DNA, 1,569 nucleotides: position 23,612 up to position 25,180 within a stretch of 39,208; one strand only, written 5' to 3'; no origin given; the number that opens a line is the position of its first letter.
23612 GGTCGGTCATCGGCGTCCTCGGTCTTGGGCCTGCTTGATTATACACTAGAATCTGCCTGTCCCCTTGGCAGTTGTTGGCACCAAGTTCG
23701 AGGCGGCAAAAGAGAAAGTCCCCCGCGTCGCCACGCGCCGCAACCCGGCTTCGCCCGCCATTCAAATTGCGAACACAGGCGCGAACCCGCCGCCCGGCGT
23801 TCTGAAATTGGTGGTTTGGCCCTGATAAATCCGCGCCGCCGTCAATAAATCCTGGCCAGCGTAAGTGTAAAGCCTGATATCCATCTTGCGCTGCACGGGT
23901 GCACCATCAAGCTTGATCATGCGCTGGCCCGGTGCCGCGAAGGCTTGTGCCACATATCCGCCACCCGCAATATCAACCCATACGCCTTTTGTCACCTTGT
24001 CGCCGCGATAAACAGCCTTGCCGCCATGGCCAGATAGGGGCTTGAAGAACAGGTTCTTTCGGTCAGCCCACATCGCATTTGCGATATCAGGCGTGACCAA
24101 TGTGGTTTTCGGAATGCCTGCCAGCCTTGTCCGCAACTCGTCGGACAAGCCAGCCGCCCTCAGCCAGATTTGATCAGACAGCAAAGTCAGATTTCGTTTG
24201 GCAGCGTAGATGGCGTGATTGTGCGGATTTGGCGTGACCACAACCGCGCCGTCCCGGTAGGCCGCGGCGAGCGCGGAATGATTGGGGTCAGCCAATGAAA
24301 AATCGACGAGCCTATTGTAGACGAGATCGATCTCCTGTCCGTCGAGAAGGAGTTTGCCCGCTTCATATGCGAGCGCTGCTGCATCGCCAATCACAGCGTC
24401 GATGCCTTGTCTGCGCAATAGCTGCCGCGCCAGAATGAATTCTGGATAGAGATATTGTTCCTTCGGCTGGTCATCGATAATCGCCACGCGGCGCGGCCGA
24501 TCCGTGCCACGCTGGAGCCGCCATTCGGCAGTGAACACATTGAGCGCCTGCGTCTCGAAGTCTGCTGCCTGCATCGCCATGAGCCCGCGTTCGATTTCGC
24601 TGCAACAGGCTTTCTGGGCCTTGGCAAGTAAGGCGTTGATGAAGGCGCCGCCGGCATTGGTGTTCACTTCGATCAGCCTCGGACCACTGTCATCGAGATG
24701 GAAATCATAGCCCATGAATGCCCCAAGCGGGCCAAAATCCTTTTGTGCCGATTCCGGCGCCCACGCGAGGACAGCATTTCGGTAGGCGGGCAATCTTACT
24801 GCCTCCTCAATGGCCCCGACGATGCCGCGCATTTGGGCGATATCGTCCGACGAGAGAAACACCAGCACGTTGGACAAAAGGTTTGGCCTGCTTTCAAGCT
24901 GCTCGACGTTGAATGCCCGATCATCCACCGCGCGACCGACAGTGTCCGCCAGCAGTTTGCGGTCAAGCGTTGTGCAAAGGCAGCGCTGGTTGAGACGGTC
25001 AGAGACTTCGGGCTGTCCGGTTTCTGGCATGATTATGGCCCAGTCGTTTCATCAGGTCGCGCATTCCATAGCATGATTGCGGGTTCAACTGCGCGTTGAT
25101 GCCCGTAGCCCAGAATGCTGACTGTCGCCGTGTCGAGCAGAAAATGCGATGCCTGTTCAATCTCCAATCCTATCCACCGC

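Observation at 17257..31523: Two convergent, translationally coupled gene chains fuse copper-handling genes to a 6PGDH / phosphoketolase / acetate kinase module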

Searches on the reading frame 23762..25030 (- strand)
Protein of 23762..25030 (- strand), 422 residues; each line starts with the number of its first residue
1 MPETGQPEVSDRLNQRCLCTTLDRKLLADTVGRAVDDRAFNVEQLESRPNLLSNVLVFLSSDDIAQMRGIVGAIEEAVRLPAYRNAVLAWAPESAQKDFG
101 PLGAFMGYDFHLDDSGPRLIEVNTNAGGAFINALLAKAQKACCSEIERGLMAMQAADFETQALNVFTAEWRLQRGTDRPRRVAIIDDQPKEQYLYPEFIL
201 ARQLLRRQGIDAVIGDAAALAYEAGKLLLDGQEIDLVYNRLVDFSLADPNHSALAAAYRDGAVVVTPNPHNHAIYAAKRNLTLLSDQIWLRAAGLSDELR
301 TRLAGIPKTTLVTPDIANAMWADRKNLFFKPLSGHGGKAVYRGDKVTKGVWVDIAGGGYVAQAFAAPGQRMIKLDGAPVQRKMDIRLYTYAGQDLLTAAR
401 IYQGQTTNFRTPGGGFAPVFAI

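Call 5: search_protein_families(library=pfam, proteins=[window:23762-25030:-], max_evalue=0.01)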
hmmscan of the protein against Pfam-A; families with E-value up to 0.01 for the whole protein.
window:23762-25030:- (422 aa): 1 family
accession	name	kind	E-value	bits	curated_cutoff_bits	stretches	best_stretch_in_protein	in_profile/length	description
PF14398.11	ATPgrasp_YheCD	-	0.0024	17.6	26.8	0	306-350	29-74/255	YheC/D like ATP-grasp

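Call 11: find_homologous_proteins(query=window:23762-25030:-, max_evalue=0.00001)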
Query window:23762-25030:- (422 aa): 7995 proteins with E <= 0.00001 among 8000 candidates; the best 120 are listed.
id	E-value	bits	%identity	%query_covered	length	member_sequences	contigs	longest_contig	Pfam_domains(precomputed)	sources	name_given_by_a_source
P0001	2.2e-281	951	100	100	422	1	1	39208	-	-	-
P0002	3.1e-262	888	93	100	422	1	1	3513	-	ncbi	-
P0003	2.6e-261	884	92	100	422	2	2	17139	-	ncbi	-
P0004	2.2e-258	875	91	100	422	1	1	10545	PF14398.12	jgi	jgi:hypothetical protein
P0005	4.9e-251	851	89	100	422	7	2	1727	-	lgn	-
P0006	5.5e-249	844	89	100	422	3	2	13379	-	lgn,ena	-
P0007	7.0e-244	827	87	100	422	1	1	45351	-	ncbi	-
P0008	1.3e-243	826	87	100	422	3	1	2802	-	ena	-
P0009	3.2e-242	822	87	100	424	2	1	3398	-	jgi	jgi:glutathione synthase/RimK-type ligase-like ATP-grasp enzyme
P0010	4.4e-242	821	86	100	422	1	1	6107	-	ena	-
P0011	2.8e-241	819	87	100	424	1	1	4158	-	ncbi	-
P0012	8.1e-241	817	86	100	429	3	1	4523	-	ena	-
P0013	1.1e-240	817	86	100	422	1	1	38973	-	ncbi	-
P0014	3.2e-240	815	86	100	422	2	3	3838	-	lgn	-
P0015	3.4e-240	815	85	100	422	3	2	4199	-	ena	-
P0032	1.0e-229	780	82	100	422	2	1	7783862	-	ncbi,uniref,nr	ncbi:hypothetical protein [Granulosicoccus antarcticus]|uniref:Glutathione synthase n=1 Tax=Granulos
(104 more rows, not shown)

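Call 12: find_encoding_contigs(protein=P0007, flank=10000, max_places=3)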
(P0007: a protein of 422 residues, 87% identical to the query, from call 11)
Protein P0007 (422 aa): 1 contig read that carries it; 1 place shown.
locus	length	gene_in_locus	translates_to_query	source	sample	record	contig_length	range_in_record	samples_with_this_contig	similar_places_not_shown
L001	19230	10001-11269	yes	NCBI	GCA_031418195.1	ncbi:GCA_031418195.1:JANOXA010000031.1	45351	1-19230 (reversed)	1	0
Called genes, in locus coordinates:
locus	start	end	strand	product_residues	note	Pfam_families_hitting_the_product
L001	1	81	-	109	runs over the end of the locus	-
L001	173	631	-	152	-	PF04214:DUF411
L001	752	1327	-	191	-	-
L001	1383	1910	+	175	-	PF00027:cNMP_binding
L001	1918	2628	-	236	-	PF03824:NicO (weak), PF13386:DsbD_2 (weak)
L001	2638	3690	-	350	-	PF00892:EamA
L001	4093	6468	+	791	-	PF00403:HMA (weak), PF00122:E1-E2_ATPase, PF00702:Hydrolase, PF12710:HAD (weak), PF08282:Hydrolase_3 (faint)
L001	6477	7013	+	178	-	-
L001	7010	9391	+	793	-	PF09364:XFP_N, PF03894:XFP, PF09363:XFP_C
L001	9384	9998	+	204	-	PF00300:His_Phos_1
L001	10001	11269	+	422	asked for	-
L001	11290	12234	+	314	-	PF02558:ApbA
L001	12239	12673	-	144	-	-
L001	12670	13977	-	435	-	PF10091:Glycoamylase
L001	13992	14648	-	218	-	PF10634:Iron_transport (weak)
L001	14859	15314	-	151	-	-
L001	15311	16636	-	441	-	PF07732:Cu-oxidase_3, PF00394:Cu-oxidase, PF07731:Cu-oxidase_2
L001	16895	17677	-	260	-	PF02517:Rce1-like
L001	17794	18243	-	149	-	-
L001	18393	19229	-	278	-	?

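Call 13: find_encoding_contigs(protein=P0032, flank=10000, max_places=3)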
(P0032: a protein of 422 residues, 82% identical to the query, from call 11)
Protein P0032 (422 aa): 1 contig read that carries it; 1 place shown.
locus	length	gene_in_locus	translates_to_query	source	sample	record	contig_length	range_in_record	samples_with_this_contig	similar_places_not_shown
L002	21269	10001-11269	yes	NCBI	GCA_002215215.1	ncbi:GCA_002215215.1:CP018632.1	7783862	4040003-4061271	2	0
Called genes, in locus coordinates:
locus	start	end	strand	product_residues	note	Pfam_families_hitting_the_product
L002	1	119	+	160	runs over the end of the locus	PF13551:HTH_29 (weak), PF13565:HTH_32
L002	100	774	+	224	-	PF13358:DDE_3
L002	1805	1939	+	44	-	-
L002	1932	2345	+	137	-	-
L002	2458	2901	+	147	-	PF00690:Cation_ATPase_N (weak)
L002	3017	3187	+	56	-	-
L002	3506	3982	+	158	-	-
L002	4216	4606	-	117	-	PF00689:Cation_ATPase_C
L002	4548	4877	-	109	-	PF00702:Hydrolase, PF13246:Cation_ATPase (weak)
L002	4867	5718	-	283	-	PF00690:Cation_ATPase_N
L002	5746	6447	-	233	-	PF13545:HTH_Crp_2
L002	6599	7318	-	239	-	PF00027:cNMP_binding (weak), PF13545:HTH_Crp_2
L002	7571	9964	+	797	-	PF09364:XFP_N, PF03894:XFP, PF09363:XFP_C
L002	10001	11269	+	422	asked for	-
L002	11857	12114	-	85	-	-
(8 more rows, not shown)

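Call 17: find_related_loci(query=A1, collection=genome_contigs, flank=10000)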
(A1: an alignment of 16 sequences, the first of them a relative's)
Query A1 (422 aa) in genome_contigs; peptide patterns used: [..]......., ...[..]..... (x = any residue, [..] = any of these).
597 stretches matched a pattern (row limit reached: there are more); 594 encode a relative of the query (tblastn E <= 1e-3); the best 80 are kept; 80 distinct loci.
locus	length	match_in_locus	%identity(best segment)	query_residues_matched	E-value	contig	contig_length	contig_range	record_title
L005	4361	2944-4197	83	5-422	0e+0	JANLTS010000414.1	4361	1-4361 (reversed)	MAG: Hyphomicrobiales bacterium isolate OTE_25_metabat_142 OTE_25_k141_4356071, whole genome shotgun sequence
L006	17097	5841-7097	69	5-422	0e+0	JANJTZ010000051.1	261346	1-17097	MAG: Mesorhizobium sp. isolate RX2_metabat.bin.82 RX2_k141_700051, whole genome shotgun sequence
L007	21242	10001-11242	68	9-422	0e+0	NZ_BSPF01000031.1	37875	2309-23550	Mesorhizobium tianshanense strain NBRC 102499 sequence031, whole genome shotgun sequence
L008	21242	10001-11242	67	9-422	0e+0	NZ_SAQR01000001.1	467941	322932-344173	MAG: Mesorhizobium sp. isolate N.Ca.IN.015.10.1 NODE_1_length_467941_cov_10.846379, whole genome shotgun sequence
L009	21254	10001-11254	63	5-422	0e+0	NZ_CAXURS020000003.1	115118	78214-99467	Neorhizobium sp. LjRoot104 LJR104c3, whole genome shotgun sequence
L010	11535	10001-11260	66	1-422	0e+0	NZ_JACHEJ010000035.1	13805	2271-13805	Pseudorhizobium flavum strain DSM 102134 Ga0415304_35, whole genome shotgun sequence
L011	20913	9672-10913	62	9-422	5e-169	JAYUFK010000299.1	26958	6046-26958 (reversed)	MAG: Methylocapsa sp. isolate GFS_7720 GFS_7720_298, whole genome shotgun sequence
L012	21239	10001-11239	60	10-422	2e-165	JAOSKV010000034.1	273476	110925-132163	MAG: Xanthobacteraceae bacterium isolate FR_38 FR-Xanthobacteraceae-1_s4, whole genome shotgun sequence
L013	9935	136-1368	58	9-422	5e-165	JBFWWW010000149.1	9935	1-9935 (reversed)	MAG: Hyphomicrobiaceae bacterium isolate CA_2019_TPBS_126 NODE_26779_length_9935_cov_5.718903_TPBS, whole genome shotgun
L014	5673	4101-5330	59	10-422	5e-165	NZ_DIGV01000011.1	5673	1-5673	MAG: Brevundimonas sp. UBA5713 UBA5713_contig_1661, whole genome shotgun sequence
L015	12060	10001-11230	58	10-422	3e-161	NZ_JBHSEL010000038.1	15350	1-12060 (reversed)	Daeguia caeni strain CCUG 54520 soapdenovo_K_83_38, whole genome shotgun sequence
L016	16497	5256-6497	59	9-422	1e-160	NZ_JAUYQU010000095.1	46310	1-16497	MAG: Bradyrhizobium sp. isolate C5_concoct.bin.166 C5_k141_408138, whole genome shotgun sequence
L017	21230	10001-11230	57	10-422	2e-160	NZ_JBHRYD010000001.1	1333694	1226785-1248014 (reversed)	Devosia honganensis strain KCTC 42281 platanus_K_25_97_1, whole genome shotgun sequence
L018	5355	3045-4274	58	13-422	3e-159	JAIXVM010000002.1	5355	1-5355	MAG: Hyphomonadaceae bacterium isolate D1_MAG_00065 pond_D1_MAG_00065_000000000273, whole genome shotgun sequence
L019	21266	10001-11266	57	1-422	8e-157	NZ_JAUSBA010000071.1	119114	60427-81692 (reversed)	MAG: Cypionkella sp. isolate E6_metabat.bin.35 E6_k141_201052, whole genome shotgun sequence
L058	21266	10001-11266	57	1-422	7e-162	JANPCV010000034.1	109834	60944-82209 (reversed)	MAG: Caulobacteraceae bacterium isolate VAR_78_metabat_463 VAR_78_k141_2012004, whole genome shotgun sequence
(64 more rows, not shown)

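Call 26: find_encoding_contigs(protein=P0003, flank=10000, max_places=3)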
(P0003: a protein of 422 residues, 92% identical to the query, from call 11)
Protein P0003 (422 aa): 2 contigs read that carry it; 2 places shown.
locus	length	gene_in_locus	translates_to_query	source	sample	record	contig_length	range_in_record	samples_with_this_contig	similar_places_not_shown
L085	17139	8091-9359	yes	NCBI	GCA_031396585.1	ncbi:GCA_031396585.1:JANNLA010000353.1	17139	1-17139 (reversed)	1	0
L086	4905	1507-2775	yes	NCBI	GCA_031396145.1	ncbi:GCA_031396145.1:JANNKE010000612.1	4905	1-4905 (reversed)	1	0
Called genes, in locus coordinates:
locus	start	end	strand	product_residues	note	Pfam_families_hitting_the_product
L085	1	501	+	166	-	?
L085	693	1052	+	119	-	-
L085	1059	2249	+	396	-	PF00561:Abhydrolase_1, PF12146:Hydrolase_4 (weak), PF12697:Abhydrolase_6 (weak)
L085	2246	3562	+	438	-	PF07690:MFS_1, PF00083:Sugar_tr, PF07690:MFS_1 (weak)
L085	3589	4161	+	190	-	PF11181:YflT (weak)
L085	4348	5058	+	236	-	PF20334:DUF6629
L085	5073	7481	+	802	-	PF09364:XFP_N, PF03894:XFP, PF09363:XFP_C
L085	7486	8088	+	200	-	PF00300:His_Phos_1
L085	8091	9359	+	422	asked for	-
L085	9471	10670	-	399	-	PF00871:Acetate_kinase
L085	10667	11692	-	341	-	PF03446:NAD_binding_2, PF03807:F420_oxidored (weak), PF00393:6PGD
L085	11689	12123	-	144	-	-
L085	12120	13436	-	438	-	PF10091:Glycoamylase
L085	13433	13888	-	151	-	-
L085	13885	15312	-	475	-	PF07732:Cu-oxidase_3 (weak), PF00394:Cu-oxidase, PF07731:Cu-oxidase_2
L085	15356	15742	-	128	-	PF03625:DUF302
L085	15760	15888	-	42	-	-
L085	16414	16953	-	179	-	PF01292:Ni_hydr_CYTB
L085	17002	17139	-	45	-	?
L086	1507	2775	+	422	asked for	-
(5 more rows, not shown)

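Call 27: find_encoding_contigs(protein=P0013, flank=10000, max_places=3)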
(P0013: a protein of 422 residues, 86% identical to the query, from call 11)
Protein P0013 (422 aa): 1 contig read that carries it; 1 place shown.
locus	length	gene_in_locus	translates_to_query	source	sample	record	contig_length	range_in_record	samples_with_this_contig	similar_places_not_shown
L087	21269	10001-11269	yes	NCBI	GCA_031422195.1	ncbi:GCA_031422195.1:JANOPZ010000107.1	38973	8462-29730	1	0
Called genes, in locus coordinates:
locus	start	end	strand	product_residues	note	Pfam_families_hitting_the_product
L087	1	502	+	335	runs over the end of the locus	PF13310:Virulence_RhuM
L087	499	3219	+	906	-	PF04851:ResIII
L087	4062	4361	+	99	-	-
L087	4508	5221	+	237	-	PF03472:Autoind_bind, PF00196:GerE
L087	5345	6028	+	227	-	PF00765:Autoind_synth, PF21926:FeeM (weak)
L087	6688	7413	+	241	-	-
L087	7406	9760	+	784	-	PF09364:XFP_N, PF03894:XFP, PF09363:XFP_C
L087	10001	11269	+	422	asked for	-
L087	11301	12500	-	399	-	PF00871:Acetate_kinase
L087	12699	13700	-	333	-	PF08447:PAS_3, PF07536:HWE_HK, PF07568:HisKA_2 (faint)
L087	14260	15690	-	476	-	PF07732:Cu-oxidase_3 (faint), PF00394:Cu-oxidase, PF07731:Cu-oxidase_2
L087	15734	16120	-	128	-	PF03625:DUF302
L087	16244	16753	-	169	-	-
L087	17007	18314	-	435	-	PF05977:MFS_3, PF07690:MFS_1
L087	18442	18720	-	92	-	PF02583:Trns_repr_metal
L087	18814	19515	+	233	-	PF13795:HupE_UreJ_2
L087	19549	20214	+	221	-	-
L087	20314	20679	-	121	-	-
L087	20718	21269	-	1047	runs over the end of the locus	PF00873:ACR_tran, PF03176:MMPL (weak)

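Call 35: search_protein_families(library=ncbifam, proteins=[window:23762-25030:-], max_evalue=0.001)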
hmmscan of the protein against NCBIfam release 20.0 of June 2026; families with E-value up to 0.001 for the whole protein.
window:23762-25030:- (422 aa): 0 families
